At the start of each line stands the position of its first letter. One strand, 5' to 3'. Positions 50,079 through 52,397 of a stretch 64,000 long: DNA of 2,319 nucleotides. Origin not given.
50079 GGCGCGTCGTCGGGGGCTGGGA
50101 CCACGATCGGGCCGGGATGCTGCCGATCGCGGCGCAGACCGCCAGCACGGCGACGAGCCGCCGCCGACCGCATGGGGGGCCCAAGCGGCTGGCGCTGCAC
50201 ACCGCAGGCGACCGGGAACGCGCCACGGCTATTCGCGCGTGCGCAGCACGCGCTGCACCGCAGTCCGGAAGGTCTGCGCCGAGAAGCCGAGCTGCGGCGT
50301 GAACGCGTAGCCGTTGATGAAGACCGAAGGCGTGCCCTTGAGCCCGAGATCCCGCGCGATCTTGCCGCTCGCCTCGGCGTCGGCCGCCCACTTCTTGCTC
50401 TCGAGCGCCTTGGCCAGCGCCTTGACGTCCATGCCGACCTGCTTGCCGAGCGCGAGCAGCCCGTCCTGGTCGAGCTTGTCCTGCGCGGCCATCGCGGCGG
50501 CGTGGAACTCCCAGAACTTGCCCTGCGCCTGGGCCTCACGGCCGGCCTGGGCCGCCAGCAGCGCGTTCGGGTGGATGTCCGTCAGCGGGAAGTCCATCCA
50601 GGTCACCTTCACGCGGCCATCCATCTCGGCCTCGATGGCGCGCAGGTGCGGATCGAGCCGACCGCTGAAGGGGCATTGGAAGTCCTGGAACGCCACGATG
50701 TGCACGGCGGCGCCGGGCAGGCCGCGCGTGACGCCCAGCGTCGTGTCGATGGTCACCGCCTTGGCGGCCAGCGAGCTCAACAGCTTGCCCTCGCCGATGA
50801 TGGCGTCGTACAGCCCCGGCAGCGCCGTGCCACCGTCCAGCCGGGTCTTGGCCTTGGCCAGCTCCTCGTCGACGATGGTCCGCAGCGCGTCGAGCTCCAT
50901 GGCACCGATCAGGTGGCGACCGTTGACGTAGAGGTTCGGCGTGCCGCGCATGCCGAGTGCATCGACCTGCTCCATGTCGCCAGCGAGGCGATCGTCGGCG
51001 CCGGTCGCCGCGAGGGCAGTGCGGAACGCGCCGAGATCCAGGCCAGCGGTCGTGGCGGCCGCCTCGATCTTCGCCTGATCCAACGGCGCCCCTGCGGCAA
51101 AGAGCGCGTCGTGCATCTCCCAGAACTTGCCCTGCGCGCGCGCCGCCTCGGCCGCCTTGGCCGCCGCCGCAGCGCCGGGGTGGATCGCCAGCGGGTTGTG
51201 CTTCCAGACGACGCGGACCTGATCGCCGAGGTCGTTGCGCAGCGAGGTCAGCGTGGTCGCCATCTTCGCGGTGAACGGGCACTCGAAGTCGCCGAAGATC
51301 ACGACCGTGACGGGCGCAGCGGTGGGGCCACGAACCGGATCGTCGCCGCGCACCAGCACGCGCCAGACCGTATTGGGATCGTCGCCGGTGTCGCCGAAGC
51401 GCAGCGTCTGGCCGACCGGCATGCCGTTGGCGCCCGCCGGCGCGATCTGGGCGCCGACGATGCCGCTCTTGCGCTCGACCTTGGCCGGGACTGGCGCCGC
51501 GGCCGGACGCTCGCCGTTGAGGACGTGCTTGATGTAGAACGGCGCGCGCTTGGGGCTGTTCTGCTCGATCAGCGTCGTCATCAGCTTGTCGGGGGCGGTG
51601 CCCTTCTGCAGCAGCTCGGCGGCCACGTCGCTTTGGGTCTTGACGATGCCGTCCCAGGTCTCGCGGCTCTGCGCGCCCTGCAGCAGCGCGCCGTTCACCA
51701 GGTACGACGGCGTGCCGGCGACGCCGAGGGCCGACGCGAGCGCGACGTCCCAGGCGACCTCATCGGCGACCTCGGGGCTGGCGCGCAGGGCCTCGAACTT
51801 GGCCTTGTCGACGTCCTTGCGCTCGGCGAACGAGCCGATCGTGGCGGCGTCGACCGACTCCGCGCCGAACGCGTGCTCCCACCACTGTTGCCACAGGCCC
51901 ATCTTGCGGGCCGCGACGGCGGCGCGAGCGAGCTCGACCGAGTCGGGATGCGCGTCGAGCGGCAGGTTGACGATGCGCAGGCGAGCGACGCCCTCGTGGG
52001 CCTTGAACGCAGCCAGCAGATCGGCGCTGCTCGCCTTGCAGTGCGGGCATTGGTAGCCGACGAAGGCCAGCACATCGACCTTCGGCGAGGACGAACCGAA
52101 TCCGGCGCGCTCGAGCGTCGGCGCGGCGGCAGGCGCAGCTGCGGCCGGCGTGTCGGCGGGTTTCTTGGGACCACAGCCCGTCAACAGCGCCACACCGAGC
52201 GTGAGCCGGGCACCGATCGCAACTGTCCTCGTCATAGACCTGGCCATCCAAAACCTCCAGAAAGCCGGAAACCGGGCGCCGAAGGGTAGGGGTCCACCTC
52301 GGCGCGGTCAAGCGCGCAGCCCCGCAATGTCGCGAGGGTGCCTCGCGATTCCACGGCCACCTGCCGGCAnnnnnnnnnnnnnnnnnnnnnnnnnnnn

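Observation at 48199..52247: Tandem pair of triple-DsbA-domain proteins: one with three thioredoxin active sites, its neighbour a pseudo-enzyme with every CxxC lost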

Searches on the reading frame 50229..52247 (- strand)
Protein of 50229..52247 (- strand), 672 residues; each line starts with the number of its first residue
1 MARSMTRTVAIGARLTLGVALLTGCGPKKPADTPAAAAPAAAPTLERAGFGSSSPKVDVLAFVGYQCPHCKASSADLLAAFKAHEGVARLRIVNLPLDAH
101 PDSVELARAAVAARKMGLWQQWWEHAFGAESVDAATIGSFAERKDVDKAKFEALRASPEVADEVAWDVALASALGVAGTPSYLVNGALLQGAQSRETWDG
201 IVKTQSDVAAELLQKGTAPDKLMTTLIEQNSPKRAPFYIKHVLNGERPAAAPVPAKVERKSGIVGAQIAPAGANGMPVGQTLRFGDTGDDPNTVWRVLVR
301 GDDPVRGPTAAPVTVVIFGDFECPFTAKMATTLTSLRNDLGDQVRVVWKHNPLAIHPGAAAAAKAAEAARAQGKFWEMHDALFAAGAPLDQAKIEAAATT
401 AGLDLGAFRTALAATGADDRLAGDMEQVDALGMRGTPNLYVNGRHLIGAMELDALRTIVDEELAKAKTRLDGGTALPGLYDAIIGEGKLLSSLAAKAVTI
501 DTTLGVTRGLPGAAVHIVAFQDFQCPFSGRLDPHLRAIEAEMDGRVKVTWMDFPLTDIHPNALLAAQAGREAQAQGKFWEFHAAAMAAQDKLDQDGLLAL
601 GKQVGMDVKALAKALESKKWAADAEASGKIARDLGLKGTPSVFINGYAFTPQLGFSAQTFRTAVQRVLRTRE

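Call 5: search_protein_families(library=pfam, proteins=[window:50229-52247:-], max_evalue=1)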
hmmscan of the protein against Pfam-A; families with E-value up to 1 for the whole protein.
window:50229-52247:- (672 aa): 8 families
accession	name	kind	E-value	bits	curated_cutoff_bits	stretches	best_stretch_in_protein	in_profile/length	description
PF13462.12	Thioredoxin_4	-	6e-51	173.3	23.2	3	302-461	4-165/165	Thioredoxin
PF01323.26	DSBA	-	1.8e-46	158.8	25.6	3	314-457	1-188/191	DSBA-like thioredoxin domain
PF13743.12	Thioredoxin_5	-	2.6e-08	34.3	27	2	347-440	65-162/186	Thioredoxin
PF13098.12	Thioredoxin_2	-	1.9e-06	28.6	27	0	314-441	8-81/104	Thioredoxin-like domain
PF13192.12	Thioredoxin_3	-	0.00013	22.4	24.8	0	423-446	37-60/76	Thioredoxin domain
PF13905.12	Thioredoxin_8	-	0.00057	20.6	27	1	56-110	2-56/94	Thioredoxin-like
PF18403.7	Thioredoxin_15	-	0.0033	17.9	27.4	1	310-446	26-151/207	Thioredoxin-like domain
PF00462.30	Glutaredoxin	-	0.049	14.3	22.9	0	430-445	43-59/60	Glutaredoxin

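Call 7: search_protein_families(library=ncbifam, proteins=[window:50229-52247:-], max_evalue=1)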
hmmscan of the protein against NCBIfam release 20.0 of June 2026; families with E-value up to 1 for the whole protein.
window:50229-52247:- (672 aa): 5 families
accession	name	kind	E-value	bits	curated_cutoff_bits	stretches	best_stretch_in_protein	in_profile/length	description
NF041057.1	Rcas_1661_fam_Se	equivalog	7.8e-36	123.9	190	3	305-461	83-246/247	Rcas_1661 family thioredoxin-like (seleno)lipoprotein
NF047695.1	ThlDiSintDsbAHaem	equivalog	3.8e-05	23.2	290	0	54-215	37-206/206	thiol:disulfide interchange protein DsbA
NF008198.0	PRK10954.1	equivalog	4.8e-05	23.2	279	0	391-454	123-186/207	thiol:disulfide interchange protein DsbA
NF008657.0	PRK11657.1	equivalog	0.0024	17.1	124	0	293-440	99-224/251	thiol:disulfide interchange protein DsbG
TIGR02180.1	GRX_euk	equivalog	0.0075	16.5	87.25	0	315-336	1-22/84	glutaredoxin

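Call 16: find_homologous_proteins(query=window:50229-52247:-, max_evalue=1e-10)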
Query window:50229-52247:- (672 aa): 528 proteins with E <= 1e-10 among 8000 candidates; the best 120 are listed.
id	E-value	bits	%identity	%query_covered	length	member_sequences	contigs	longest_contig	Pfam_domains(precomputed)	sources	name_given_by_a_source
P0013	0.0e+0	1483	100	100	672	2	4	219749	PF13743.13,PF13098.14,PF01323.27,PF13462.13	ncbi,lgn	-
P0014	1.1e-289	981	68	98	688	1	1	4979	PF13098.14,PF01323.27,PF13462.13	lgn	-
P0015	1.2e-288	977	70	93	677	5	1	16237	PF13743.13,PF13098.14,PF01323.27,PF13462.13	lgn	-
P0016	8.5e-285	965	68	96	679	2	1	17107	PF13743.13,PF13098.14,PF01323.27,PF13462.13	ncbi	-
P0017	1.8e-262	891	63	99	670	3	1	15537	PF13192.13,PF13743.13,PF00085.27,PF13905.13,PF13098.14,PF01323.27,PF13462.13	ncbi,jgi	ncbi:MAG: hypothetical protein RIT45_771 [Pseudomonadota bacterium]|jgi:protein-disulfide isomerase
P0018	1.5e-257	875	63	96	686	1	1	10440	PF13192.13,PF13743.13,PF13098.14,PF01323.27,PF13462.13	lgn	-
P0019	1.8e-245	835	60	98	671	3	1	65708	PF13192.13,PF13743.13,PF00085.27,PF13098.14,PF01323.27,PF13462.13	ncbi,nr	ncbi:MAG: thioredoxin domain-containing protein [Deltaproteobacteria bacterium]|nr:thioredoxin domai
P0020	2.3e-213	729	54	93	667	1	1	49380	PF13743.13,PF13098.14,PF01323.27,PF13462.13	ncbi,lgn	-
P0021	5.0e-213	728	54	99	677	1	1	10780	PF13192.13,PF13743.13,PF13098.14,PF01323.27,PF13462.13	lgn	-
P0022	1.4e-211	723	54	97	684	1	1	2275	PF13743.13,PF13098.14,PF01323.27,PF13462.13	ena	-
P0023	1.9e-211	722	54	98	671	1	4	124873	PF00462.31,PF13192.13,PF13743.13,PF13098.14,PF01323.27,PF13462.13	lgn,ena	-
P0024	3.3e-210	718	54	94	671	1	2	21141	PF00462.31,PF13192.13,PF13728.13,PF13743.13,PF13098.14,PF01323.27,PF13462.13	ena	-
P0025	1.2e-208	713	53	94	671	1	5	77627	PF00462.31,PF13743.13,PF13098.14,PF01323.27,PF13462.13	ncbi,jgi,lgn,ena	-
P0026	4.6e-207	708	54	96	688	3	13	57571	PF00462.31,PF13192.13,PF13743.13,PF00085.27,PF13098.14,PF01323.27,PF13462.13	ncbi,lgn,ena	-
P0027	5.7e-206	704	53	97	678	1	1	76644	PF13743.13,PF13098.14,PF01323.27,PF13462.13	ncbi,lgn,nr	ncbi:MAG: thioredoxin domain-containing protein [Myxococcales bacterium]|nr:thioredoxin domain-conta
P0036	4.1e-183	629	48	100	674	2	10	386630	PF00462.31,PF13192.13,PF13743.13,PF13098.14,PF01323.27,PF13462.13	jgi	jgi:protein-disulfide isomerase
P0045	1.9e-171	590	32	93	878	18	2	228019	PF00462.31,PF13192.13,PF13728.13,PF13743.13,PF00085.27,PF13905.13,PF13098.14,PF01323.27,PF13462.13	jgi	jgi:protein-disulfide isomerase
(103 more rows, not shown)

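Call 17: find_encoding_contigs(protein=P0013, flank=6000, max_places=3)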
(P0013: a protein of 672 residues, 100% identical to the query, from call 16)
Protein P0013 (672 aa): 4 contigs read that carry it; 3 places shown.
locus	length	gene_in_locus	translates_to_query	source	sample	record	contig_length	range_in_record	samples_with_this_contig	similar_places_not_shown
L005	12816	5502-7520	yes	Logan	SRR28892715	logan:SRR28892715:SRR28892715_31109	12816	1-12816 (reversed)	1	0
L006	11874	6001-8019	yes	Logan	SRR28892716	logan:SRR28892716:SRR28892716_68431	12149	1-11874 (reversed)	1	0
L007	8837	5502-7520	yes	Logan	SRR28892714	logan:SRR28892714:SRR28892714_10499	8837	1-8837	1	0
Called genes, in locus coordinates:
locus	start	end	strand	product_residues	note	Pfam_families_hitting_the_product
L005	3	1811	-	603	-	?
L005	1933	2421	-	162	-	-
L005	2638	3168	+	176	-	-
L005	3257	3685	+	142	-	-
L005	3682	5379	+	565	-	PF03109:ABC1, PF01636:APH (weak), PF27536:UbiB_helical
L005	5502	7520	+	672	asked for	PF01323:DSBA, PF13098:Thioredoxin_2 (faint), PF13462:Thioredoxin_4, PF13743:Thioredoxin_5 (faint), PF01323:DSBA, PF13462:Thioredoxin_4, PF01323:DSBA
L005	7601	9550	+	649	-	PF01323:DSBA, PF13462:Thioredoxin_4 (faint)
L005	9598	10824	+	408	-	PF00155:Aminotran_1_2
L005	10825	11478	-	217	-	PF09335:VTT_dom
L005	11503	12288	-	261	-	PF02985:HEAT (faint), PF13646:HEAT_2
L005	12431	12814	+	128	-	?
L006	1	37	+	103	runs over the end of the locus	?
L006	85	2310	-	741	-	PF00069:Pkinase, PF07714:PK_Tyr_Ser-Thr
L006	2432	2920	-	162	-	-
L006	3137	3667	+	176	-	-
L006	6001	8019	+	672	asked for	PF01323:DSBA, PF13098:Thioredoxin_2 (faint), PF13462:Thioredoxin_4, PF13743:Thioredoxin_5 (faint), PF01323:DSBA, PF13462:Thioredoxin_4, PF01323:DSBA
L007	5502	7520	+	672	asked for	PF01323:DSBA, PF13098:Thioredoxin_2 (faint), PF13462:Thioredoxin_4, PF13743:Thioredoxin_5 (faint), PF01323:DSBA, PF13462:Thioredoxin_4, PF01323:DSBA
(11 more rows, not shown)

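Call 18: find_encoding_contigs(protein=P0019, flank=6000, max_places=2)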
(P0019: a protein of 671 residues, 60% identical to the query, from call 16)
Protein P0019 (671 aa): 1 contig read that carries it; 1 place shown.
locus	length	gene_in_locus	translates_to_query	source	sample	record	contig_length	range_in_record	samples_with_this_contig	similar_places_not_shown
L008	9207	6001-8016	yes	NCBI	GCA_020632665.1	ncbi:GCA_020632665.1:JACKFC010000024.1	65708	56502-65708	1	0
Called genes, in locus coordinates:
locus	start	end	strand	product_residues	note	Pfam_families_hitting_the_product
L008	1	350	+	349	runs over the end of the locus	PF13177:DNA_pol3_delta2, PF00004:AAA, PF07728:AAA_5 (faint), PF13401:AAA_22 (faint)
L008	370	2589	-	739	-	PF25295:TPR_IFT122 (weak), PF23774:TPR_GEMI5 (faint), PF25058:ARM_TT21 (faint), PF24762:TPR_IF140-IFT172 (faint), PF00069:Pkinase, PF07714:PK_Tyr_Ser-Thr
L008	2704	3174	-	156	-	-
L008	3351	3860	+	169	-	-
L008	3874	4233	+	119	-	-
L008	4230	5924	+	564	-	PF03109:ABC1, PF01636:APH (weak), PF27536:UbiB_helical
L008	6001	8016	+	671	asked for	PF00085:Thioredoxin (faint), PF01323:DSBA, PF13098:Thioredoxin_2 (faint), PF13192:Thioredoxin_3 (faint), PF13462:Thioredoxin_4, PF01323:DSBA, PF13462:Thioredoxin_4, PF01323:DSBA, +1 more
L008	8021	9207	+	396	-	PF01323:DSBA (weak)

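Call 19: find_encoding_contigs(protein=P0023, flank=6000, max_places=1)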
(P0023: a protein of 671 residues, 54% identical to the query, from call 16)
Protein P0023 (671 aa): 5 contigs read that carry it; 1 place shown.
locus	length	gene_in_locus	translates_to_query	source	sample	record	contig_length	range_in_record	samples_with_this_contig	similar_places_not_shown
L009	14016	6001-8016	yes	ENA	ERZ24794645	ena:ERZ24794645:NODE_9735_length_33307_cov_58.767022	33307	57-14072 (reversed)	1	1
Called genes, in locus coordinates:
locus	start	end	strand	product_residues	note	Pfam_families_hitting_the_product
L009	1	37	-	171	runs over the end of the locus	-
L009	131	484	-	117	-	PF12797:Fer4_2 (faint), PF12837:Fer4_6 (faint), PF13183:Fer4_8 (faint), PF13237:Fer4_10 (weak), PF14697:Fer4_21 (faint), PF12838:Fer4_7, PF13187:Fer4_9 (weak), PF00037:Fer4 (weak), +1 more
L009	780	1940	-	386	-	PF00152:tRNA-synt_2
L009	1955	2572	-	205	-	-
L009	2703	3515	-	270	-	-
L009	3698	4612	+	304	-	PF00582:Usp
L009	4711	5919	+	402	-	PF00004:AAA, PF00158:Sigma54_activat (faint), PF05496:RuvB_N, PF16193:AAA_assoc_2, PF12002:MgsA_C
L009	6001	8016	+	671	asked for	PF13462:Thioredoxin_4, PF00462:Glutaredoxin (faint), PF01323:DSBA, PF13743:Thioredoxin_5 (weak), PF01323:DSBA, PF13098:Thioredoxin_2 (weak), PF13462:Thioredoxin_4, PF01323:DSBA, +1 more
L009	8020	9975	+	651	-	PF01323:DSBA (weak)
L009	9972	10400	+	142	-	-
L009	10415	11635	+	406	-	PF00155:Aminotran_1_2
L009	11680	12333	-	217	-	PF09335:VTT_dom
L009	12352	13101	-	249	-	PF13513:HEAT_EZ (faint), PF13646:HEAT_2, PF02985:HEAT (faint)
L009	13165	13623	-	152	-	PF08332:CaMKII_AD, PF13474:SnoaL_3, PF14534:DUF4440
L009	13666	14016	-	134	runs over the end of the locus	?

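Call 20: find_encoding_contigs(protein=P0036, flank=6000, max_places=1)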
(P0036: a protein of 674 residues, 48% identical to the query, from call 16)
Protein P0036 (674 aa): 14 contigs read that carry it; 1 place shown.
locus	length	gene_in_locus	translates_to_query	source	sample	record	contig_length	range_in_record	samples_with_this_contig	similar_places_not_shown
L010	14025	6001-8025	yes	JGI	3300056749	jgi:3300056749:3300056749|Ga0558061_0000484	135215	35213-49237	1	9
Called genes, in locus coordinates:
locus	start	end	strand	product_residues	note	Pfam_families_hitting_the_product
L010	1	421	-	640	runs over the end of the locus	PF01134:GIDA, PF21680:GIDA_C_1st, PF13932:SAM_GIDA_C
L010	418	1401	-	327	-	PF09976:TPR_21 (faint)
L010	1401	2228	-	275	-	PF00691:OmpA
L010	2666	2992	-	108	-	-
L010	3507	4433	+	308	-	PF13188:PAS_8 (faint), PF00072:Response_reg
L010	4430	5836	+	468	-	PF05496:RuvB_N, PF13173:AAA_14 (faint), PF13191:AAA_16 (weak), PF13401:AAA_22 (faint), PF00004:AAA, PF16193:AAA_assoc_2, PF12002:MgsA_C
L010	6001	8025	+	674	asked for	PF00462:Glutaredoxin (faint), PF01323:DSBA, PF13098:Thioredoxin_2 (faint), PF13462:Thioredoxin_4, PF13462:Thioredoxin_4, PF01323:DSBA, PF13462:Thioredoxin_4, PF01323:DSBA, +2 more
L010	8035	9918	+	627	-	PF01323:DSBA, PF13462:Thioredoxin_4 (weak)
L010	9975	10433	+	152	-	-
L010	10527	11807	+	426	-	PF00155:Aminotran_1_2, PF00266:Aminotran_5 (faint), PF01053:Cys_Met_Meta_PP (weak)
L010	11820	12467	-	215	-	PF09335:VTT_dom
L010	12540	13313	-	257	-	PF13646:HEAT_2, PF02985:HEAT (faint), PF13646:HEAT_2 (weak)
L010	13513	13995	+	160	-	PF13279:4HBT_2 (weak), PF03061:4HBT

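Call 21: find_encoding_contigs(protein=P0027, flank=6000, max_places=1)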
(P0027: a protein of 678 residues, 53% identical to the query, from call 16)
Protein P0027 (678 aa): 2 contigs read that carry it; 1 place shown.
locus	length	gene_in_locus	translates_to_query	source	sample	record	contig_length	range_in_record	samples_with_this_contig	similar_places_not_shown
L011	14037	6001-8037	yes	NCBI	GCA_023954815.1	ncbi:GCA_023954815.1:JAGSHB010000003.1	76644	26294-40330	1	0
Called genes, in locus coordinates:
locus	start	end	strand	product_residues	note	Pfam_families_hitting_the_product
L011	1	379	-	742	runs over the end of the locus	PF13517:FG-GAP_3, PF01839:FG-GAP (weak), PF13517:FG-GAP_3, PF07593:UnbV_ASPIC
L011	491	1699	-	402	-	PF00152:tRNA-synt_2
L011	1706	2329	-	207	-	-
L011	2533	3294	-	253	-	-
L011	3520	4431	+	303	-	PF00582:Usp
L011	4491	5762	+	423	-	PF05496:RuvB_N, PF01078:Mg_chelatase (faint), PF13191:AAA_16 (faint), PF00004:AAA, PF07728:AAA_5 (faint), PF13401:AAA_22 (faint), PF16193:AAA_assoc_2, PF12002:MgsA_C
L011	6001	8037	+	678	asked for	PF01323:DSBA, PF13098:Thioredoxin_2 (faint), PF13462:Thioredoxin_4, PF13743:Thioredoxin_5 (faint), PF13462:Thioredoxin_4, PF01323:DSBA, PF13462:Thioredoxin_4, PF01323:DSBA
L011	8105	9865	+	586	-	PF01323:DSBA (weak)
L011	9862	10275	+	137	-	-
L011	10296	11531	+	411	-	PF00155:Aminotran_1_2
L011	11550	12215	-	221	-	PF09335:VTT_dom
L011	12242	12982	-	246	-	PF02985:HEAT (faint), PF13646:HEAT_2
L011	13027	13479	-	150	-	PF08332:CaMKII_AD, PF13474:SnoaL_3 (weak), PF14534:DUF4440 (weak)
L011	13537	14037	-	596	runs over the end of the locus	PF00069:Pkinase, PF07714:PK_Tyr_Ser-Thr, PF03109:ABC1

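Call 45: find_encoding_contigs(protein=P0045, flank=5000, max_places=1)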
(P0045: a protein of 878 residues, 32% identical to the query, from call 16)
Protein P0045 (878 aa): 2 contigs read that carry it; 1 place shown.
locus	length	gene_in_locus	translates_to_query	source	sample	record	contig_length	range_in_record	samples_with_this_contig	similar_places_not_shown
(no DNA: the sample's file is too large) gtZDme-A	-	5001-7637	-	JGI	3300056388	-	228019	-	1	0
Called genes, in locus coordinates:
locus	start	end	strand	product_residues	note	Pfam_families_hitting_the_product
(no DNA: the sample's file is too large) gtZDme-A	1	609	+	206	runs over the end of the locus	PF07228:SpoIIE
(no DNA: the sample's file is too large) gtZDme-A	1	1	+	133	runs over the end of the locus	PF13581:HATPase_c_2, PF02518:HATPase_c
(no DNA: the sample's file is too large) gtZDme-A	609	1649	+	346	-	PF08673:RsbU_N (weak), PF00512:HisKA, PF02518:HATPase_c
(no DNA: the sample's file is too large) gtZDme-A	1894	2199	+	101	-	PF07978:NIPSNAP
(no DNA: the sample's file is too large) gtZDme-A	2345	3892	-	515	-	PF01839:FG-GAP (faint), PF13517:FG-GAP_3 (weak)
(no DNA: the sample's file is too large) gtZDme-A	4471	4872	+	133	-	-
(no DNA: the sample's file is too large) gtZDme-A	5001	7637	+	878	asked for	PF01323:DSBA, PF13462:Thioredoxin_4, PF01323:DSBA, PF13462:Thioredoxin_4, PF13462:Thioredoxin_4, PF01323:DSBA, PF13462:Thioredoxin_4, PF01323:DSBA, +10 more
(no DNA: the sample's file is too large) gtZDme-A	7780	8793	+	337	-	PF18152:DAHP_snth_FXD, PF00793:DAHP_synth_1, PF03102:NeuB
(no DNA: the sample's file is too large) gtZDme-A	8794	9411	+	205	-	PF00578:AhpC-TSA, PF08534:Redoxin, PF00085:Thioredoxin (weak), PF13098:Thioredoxin_2 (weak), PF13905:Thioredoxin_8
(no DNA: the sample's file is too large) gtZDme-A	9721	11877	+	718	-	-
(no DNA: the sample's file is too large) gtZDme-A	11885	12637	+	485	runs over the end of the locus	PF07394:DUF1501 (weak)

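Call 60: predict_structure(alignment_id=A2)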
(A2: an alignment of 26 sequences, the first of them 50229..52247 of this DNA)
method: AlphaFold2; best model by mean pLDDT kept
length: 672 residues; sequences in the alignment: 26
mean_pLDDT: 86.2   pTM: 0.54
mean pLDDT of the five models: 86.2, 85.5, 84.8, 84.7, 83.6
residues with pLDDT >= 90: 456; 70-90: 130; 50-70: 14; < 50: 72
segments of 3 or more residues with pLDDT < 50: 1-43, 260-288
pLDDT, mean of each block of 10 residues (from residue 1): 38 42 35 38 67 93 91 91 95 94 97 97 95 94 97 97 96 84 89 83 89 92 92 91 92 80 37 35 42 87 92 97 94 94 96 93 96 96 96 97 95 85 84 84 91 94 96 94 85 88 95 93 93 91 93 96 98 98 95 97 98 98 97 93 94 74 82 64
secondary structure, 60 per line:
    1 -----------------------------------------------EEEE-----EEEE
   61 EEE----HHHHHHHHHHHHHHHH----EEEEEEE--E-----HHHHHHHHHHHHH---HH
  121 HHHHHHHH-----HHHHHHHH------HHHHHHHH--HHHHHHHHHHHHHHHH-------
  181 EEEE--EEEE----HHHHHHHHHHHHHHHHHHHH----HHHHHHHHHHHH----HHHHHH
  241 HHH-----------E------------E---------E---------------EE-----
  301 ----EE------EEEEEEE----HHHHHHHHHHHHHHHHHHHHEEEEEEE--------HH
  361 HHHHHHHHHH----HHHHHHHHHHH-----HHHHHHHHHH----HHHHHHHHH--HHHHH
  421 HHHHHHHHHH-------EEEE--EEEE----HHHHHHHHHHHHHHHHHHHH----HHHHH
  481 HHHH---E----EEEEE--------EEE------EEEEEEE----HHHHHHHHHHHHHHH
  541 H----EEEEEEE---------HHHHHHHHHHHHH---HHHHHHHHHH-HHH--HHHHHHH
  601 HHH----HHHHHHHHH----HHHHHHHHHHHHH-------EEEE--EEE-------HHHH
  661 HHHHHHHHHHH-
elements in order: E48-51 E57-63 H68-83 E88-94 H103-115 H119-128 H134-141 H148-155 H158-173 E181-184 E187-190 H195-214 H219-230 H235-243 E313-319 H324-343 E344-350 H359-370 H375-385 H391-400 H405-413 H416-430 E438-441 E444-447 H452-471 H476-484 E493-497 E506-508 E515-521 H526-541 E546-552 H562-574 H578-587 H594-603 H608-616 H621-633 E641-644 E647-649 H657-671
